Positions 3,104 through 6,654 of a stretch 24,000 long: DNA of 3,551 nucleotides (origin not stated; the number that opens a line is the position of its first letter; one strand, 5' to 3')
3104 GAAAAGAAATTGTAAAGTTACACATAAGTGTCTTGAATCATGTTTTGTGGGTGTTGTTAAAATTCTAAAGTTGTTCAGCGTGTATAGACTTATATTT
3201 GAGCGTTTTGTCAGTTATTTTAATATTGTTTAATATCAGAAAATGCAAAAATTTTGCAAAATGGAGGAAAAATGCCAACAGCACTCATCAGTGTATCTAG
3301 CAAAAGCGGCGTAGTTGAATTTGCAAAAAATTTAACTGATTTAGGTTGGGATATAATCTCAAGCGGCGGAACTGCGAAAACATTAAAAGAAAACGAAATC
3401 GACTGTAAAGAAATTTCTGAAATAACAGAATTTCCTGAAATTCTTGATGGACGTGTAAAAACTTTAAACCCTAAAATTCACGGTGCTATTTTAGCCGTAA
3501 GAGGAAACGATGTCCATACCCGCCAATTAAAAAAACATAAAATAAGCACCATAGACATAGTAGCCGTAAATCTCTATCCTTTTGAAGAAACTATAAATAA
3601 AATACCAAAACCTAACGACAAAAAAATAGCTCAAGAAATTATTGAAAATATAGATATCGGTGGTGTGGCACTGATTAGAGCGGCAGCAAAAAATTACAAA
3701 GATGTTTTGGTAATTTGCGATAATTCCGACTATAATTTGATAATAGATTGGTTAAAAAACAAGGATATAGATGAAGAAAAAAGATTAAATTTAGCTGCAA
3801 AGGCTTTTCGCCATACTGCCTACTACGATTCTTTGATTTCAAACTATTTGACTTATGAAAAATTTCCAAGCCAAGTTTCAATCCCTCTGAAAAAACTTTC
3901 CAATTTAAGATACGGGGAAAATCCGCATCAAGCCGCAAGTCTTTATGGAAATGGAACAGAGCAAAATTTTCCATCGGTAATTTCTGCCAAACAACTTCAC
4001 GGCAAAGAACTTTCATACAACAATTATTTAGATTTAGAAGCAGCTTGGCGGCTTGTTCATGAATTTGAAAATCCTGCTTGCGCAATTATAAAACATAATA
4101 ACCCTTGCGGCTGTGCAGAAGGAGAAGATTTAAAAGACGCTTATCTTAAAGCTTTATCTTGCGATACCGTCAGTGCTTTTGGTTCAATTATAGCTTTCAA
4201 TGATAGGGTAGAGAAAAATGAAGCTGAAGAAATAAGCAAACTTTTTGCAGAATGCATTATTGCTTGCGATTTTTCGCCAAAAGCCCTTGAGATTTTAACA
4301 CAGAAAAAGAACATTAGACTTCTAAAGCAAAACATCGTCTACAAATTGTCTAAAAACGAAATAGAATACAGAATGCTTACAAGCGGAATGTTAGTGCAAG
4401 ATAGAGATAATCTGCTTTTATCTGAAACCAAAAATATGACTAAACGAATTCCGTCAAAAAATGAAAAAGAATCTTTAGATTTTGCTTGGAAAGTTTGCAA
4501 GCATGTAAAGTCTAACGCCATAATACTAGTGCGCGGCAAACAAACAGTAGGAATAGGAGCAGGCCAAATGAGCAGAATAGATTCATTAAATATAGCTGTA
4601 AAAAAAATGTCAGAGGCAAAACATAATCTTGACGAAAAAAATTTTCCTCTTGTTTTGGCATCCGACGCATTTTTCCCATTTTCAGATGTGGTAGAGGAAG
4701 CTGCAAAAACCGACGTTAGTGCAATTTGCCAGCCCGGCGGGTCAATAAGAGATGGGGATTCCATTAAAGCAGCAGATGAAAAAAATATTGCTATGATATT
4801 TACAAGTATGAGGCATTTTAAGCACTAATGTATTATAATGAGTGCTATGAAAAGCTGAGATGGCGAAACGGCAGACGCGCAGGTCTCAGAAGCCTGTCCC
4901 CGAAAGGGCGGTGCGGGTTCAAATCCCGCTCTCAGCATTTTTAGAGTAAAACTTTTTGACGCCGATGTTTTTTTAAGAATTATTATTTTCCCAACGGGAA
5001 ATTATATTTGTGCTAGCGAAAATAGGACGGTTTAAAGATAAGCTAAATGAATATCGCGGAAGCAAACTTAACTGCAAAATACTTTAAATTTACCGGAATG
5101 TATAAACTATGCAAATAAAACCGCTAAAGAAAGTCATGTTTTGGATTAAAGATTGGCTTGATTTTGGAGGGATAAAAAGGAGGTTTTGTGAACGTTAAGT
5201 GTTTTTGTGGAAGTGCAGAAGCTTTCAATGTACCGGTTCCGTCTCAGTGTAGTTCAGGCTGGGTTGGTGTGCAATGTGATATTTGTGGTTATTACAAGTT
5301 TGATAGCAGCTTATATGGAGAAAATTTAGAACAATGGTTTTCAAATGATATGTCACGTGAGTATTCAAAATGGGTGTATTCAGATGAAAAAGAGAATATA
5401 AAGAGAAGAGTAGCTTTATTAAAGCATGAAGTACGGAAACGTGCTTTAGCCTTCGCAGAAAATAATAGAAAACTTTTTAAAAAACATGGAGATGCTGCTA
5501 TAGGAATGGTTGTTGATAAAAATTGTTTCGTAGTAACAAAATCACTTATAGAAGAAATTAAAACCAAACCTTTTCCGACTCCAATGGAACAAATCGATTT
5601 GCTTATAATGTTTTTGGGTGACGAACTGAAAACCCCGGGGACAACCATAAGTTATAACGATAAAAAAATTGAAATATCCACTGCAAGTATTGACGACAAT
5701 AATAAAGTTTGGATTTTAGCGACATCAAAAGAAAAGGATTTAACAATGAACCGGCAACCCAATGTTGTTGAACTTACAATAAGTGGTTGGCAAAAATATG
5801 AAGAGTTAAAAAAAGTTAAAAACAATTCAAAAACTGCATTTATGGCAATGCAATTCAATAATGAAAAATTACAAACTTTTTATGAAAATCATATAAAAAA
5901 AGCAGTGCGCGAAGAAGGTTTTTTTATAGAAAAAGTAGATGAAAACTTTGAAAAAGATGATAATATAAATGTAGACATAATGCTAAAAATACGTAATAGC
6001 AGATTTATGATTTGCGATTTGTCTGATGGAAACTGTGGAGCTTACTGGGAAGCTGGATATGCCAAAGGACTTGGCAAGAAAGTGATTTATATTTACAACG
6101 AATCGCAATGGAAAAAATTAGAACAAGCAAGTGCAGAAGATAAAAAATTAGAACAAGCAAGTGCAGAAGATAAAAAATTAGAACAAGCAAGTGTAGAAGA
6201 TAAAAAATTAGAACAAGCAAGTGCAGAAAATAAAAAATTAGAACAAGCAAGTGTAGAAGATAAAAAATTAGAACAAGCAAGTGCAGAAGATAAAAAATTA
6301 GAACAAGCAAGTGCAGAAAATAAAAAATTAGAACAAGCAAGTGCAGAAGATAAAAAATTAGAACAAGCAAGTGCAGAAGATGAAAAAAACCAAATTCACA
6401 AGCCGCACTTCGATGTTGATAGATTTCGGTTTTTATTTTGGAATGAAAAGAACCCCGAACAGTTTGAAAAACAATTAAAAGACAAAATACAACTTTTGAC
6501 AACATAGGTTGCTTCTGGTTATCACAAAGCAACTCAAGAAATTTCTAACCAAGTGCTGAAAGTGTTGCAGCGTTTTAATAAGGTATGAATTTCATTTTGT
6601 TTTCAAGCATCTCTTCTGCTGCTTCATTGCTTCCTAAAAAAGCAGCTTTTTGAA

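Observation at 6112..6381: Nine near-identical in-frame 30-bp tandem repeats inserted inside the predicted catalytic fold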

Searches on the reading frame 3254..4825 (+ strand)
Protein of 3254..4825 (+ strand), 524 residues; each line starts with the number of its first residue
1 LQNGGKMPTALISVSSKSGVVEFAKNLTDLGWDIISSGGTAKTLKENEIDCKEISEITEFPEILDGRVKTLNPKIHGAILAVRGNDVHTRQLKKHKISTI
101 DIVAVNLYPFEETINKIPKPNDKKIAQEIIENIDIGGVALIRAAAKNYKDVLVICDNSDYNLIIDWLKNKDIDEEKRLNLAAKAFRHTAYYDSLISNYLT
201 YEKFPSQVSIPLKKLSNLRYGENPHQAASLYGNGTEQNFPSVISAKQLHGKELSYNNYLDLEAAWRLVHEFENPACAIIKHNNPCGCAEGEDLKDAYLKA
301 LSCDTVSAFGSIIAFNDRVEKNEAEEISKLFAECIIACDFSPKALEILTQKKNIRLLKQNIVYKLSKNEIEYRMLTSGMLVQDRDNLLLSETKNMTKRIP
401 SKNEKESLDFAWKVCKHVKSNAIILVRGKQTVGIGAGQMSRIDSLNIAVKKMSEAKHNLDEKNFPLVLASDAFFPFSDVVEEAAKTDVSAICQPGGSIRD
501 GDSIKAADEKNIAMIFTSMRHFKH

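Call 61: find_homologous_proteins(query=window:3254-4825:+, max_evalue=1e-100)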
Query window:3254-4825:+ (524 aa): 7994 proteins with E <= 1e-100 among 8000 candidates; the best 120 are listed.
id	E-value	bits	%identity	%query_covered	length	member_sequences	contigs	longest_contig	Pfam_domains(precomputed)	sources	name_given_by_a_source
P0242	0.0e+0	1157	100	99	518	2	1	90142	PF02142.28,PF01808.25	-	-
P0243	1.4e-271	920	79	99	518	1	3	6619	PF02142.28,PF01808.25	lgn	-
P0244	9.0e-266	901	76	99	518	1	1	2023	PF02142.28,PF01808.25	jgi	jgi:phosphoribosylaminoimidazolecarboxamide formyltransferase/IMP cyclohydrolase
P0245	2.0e-265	899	77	99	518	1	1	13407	PF02142.28,PF01808.25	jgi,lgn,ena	-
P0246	4.4e-265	898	78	99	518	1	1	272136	PF02142.28,PF01808.25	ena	-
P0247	6.1e-265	898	77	99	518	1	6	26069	PF02142.28,PF01808.25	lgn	-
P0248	1.4e-263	893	76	99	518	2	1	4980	PF02142.28,PF01808.25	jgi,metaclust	metaclust:\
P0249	1.3e-262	890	77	99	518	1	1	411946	PF02142.28,PF01808.25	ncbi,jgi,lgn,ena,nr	ncbi:MAG: bifunctional phosphoribosylaminoimidazolecarboxamide formyltransferase/IMP cyclohydrolase 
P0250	3.7e-261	885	77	99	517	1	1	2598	PF02142.28,PF01808.25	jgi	jgi:phosphoribosylaminoimidazolecarboxamide formyltransferase/IMP cyclohydrolase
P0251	3.8e-261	885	77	99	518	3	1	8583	PF02142.28,PF01808.25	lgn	-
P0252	5.4e-261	885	76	99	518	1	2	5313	PF02142.28,PF01808.25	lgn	-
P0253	1.8e-260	883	76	99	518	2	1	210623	PF02142.28,PF01808.25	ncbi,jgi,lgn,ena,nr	ncbi:MAG: bifunctional phosphoribosylaminoimidazolecarboxamide formyltransferase/IMP cyclohydrolase 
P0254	6.3e-260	881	76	99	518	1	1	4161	PF02142.28,PF01808.25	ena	-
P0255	1.0e-259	881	77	99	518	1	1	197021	PF02142.28,PF01808.25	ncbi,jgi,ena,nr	ncbi:MAG: bifunctional phosphoribosylaminoimidazolecarboxamide formyltransferase/IMP cyclohydrolase 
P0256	3.4e-259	879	76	99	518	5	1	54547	PF02142.28,PF01808.25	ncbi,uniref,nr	ncbi:bifunctional phosphoribosylaminoimidazolecarboxamide formyltransferase/IMP cyclohydrolase [Cand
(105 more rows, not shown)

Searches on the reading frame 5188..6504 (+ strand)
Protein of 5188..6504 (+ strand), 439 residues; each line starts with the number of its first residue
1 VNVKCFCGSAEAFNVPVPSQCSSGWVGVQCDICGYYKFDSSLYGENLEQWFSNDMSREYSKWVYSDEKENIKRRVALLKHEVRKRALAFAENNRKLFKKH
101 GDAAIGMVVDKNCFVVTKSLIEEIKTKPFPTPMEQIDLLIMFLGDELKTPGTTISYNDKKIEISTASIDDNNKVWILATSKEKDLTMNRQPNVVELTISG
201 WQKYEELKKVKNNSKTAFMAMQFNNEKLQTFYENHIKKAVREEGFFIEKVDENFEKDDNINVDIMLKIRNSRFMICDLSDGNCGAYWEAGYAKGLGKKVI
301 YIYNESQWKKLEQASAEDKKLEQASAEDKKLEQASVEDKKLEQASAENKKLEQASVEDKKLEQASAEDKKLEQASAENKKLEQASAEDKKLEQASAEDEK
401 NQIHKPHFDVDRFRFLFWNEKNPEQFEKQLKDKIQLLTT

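Call 5: search_protein_families(library=pfam, proteins=[window:5188-6504:+], max_evalue=1)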
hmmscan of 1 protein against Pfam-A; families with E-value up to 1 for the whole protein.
window:5188-6504:+ (439 aa): 1 family
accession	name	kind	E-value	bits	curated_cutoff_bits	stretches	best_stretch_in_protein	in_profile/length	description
PF05014.21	Nuc_deoxyrib_tr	-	0.0007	20.2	28.8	1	256-308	48-102/117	Nucleoside 2-deoxyribosyltransferase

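Call 6: search_protein_families(library=padloc, proteins=[window:5188-6504:+], max_evalue=1)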
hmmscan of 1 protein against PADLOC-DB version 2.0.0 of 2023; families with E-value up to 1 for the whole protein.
window:5188-6504:+ (439 aa): 1 family
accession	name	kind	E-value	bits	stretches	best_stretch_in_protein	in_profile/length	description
PDLC00733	Effector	-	5.8e-05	20.1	1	225-307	256-340/388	TIR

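Call 7: search_protein_families(library=ncbifam, proteins=[window:5188-6504:+], max_evalue=1)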
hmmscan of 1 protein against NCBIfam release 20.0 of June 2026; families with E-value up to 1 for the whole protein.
window:5188-6504:+ (439 aa): 1 family
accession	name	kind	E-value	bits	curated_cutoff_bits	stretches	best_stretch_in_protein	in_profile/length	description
NF033900.0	T4SS_IcmE_DotG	equivalog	0.0083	14.2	750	1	312-394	587-674/1008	type IVB secretion system protein DotG/IcmE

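Call 18: find_encoding_contigs(protein=window:5188-6504:+, flank=5000)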
Protein window:5188-6504:+ (439 aa): no gene with exactly this product is on record in the collection.
